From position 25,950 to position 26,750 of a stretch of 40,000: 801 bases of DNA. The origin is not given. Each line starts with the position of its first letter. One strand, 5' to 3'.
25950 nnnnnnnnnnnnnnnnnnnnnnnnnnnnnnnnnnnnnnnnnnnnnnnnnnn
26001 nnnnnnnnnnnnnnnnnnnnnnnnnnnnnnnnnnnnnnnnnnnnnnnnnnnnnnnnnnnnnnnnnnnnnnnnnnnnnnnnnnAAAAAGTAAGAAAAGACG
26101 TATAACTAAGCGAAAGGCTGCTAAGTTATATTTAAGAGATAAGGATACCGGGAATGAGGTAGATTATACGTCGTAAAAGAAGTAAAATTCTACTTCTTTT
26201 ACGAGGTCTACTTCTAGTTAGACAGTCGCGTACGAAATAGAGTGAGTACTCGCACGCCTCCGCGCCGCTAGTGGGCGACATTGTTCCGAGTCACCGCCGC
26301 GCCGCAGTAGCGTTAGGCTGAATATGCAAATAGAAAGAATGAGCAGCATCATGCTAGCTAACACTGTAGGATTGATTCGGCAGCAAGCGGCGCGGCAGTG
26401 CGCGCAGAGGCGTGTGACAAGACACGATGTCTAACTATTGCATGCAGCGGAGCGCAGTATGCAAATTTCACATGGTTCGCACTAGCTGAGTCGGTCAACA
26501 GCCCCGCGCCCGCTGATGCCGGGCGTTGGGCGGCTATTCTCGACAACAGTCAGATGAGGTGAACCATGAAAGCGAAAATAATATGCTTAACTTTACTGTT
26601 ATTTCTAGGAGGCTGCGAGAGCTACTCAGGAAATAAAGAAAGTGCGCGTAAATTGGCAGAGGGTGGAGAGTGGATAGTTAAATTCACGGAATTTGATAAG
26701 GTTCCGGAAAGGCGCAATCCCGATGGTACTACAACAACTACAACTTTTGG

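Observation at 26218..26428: S1: a four-copy family of ~210 bp ORF-less cassettes with nested GC-rich complementary arms and one compensatory change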

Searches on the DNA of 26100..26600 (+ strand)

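Call 12: search_dna_similar(query=window:26218-26525:+, collection=plasmids, mode=distant)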
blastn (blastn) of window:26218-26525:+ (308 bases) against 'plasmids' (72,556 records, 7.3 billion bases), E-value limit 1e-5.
No match.
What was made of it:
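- Tried and rejected: blastn against plasmids gave no match (call 12).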

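Call 34: search_rna_families(source=window, start=26100, end=26600, threshold=evalue, max_evalue=10)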
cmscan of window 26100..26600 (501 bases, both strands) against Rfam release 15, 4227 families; matches with E-value up to 10: 4.
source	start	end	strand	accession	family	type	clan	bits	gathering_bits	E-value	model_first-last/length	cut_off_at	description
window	26167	26208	-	RF04295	mir-329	Gene; miRNA;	CL00149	17.9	76.8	0.47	1-80/80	no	mir-329 microRNA precursor family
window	26493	26520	+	RF03013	nadA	Gene; sRNA;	-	16.6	37.5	0.54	1-62/62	no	nadA riboswitch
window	26507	26532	-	RF01336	CRISPR-DR23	Gene; CRISPR;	-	15.8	45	3.7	2-32/36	no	CRISPR RNA direct repeat element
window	26272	26329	+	RF02940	COG3860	Cis-reg;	-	11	42.5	7.6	1-54/54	no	COG3860 RNA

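Call 77: build_rna_model(alignment_id=A8, structure=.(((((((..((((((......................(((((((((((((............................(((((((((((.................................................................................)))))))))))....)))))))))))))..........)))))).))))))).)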
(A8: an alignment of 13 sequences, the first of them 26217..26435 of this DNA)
Model R1 built from alignment A8 (13 sequences, 224 columns); structure: as given.
model positions 172; base pairs 35; branch points 0; effective number of sequences 2.02; information 0.59 bits per position. Calibrated on 0.2 Mb of random sequence (short: E-values are rough).
structure used (alignment columns):
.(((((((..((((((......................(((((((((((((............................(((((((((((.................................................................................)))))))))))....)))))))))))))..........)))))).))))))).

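Call 78: search_with_rna_model(model_id=R1, sources=[window, L002, L004, L015, L036, L037, L038, L039, L040, L041, L042, L043, L045, L046, L047], max_evalue=10)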
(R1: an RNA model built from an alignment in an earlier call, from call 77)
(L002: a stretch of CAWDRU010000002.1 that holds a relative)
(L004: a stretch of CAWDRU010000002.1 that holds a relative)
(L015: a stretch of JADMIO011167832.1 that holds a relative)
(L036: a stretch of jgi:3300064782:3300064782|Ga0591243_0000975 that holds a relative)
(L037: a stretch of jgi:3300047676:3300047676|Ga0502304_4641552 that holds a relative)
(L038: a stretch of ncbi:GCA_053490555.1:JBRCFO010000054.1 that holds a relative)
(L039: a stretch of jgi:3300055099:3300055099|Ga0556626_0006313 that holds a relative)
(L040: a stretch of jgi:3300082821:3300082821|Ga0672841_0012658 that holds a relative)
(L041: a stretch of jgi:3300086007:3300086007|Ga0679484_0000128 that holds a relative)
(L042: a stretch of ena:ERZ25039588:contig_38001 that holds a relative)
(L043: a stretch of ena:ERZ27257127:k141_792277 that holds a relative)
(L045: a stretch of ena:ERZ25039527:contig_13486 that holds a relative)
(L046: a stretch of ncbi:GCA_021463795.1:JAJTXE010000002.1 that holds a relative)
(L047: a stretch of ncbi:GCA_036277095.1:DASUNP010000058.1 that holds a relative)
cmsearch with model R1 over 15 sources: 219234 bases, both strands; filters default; matches with E-value up to 10: 27.
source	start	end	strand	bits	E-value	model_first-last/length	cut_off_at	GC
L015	12066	12238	-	176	4.6e-46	1-172/172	no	0.59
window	39474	39646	+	171.3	8.9e-45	1-172/172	no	0.58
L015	5106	5278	-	170.8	1.3e-44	1-172/172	no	0.53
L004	5475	5645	+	169.9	2.2e-44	1-172/172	no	0.57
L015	11806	11976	-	165.3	3.9e-43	1-172/172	no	0.57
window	37844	38016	+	164.9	5.1e-43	1-172/172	no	0.57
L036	68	239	-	162.2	2.9e-42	1-172/172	no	0.6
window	38414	38586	+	160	1.2e-41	1-172/172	no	0.59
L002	2746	2963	-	144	2.7e-37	1-172/172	no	0.54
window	38106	38324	+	142.4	7.7e-37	1-172/172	no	0.55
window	26217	26435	+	138.6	8.3e-36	1-172/172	no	0.56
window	38663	38879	+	137.8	1.4e-35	1-172/172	no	0.6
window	33148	33364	+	132.7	3.3e-34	1-172/172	no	0.57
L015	12066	12238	+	22.6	0.00047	1-172/172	no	0.59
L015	5106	5278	+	19.7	0.0028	1-172/172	no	0.53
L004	5475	5645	-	16.1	0.027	1-172/172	no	0.57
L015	11806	11976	+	15.5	0.039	1-172/172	no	0.57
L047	14302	14355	+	13.7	0.13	81-130/172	no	0.61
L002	2746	2963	+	13.2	0.17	1-172/172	no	0.54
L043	1244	1334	-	11.1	0.63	47-139/172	no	0.67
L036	92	209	+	8.2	4.1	38-155/172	no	0.64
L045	5899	5944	-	7.4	6.5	1-172/172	no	0.59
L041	1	156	-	7.4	6.5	1-128/172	3'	0.59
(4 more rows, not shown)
